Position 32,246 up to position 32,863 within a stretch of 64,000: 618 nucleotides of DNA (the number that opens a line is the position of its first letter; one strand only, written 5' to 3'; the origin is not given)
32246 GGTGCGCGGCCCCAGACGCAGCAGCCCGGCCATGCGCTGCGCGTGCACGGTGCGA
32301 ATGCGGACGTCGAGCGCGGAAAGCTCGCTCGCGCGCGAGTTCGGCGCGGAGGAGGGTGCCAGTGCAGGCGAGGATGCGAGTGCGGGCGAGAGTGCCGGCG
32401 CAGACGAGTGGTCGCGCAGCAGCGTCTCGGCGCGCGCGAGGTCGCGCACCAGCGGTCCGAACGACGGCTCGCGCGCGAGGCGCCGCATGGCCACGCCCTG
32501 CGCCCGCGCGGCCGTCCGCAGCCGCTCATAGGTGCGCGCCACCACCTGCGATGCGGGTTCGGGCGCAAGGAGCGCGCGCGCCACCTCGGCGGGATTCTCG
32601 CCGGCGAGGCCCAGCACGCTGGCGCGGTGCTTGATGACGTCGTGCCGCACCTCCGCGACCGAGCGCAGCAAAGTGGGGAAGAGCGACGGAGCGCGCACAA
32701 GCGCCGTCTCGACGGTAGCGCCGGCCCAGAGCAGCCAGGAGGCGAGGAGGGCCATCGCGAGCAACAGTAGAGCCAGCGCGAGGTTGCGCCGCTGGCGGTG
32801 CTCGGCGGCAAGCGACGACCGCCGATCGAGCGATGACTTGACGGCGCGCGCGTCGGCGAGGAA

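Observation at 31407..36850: Four-gene minus-strand operon: small unknown protein - sigma-54 activator with a five-Cys receiver insertion - periplasmic TPR sensor kinase - pseudo-receiver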

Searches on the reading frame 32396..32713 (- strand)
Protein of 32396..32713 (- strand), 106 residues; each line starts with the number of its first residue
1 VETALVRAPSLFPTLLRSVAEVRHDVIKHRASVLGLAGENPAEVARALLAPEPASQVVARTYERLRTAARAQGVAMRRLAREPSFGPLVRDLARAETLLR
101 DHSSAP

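Call 48: search_protein_families(library=pfam, proteins=[window:32396-32713:-], max_evalue=10)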
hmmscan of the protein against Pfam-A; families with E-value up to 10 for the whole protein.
window:32396-32713:- (106 aa): 1 family
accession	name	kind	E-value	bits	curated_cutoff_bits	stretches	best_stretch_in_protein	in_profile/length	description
PF03861.19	ANTAR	-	1.6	9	27.3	1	62-82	32-52/54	ANTAR domain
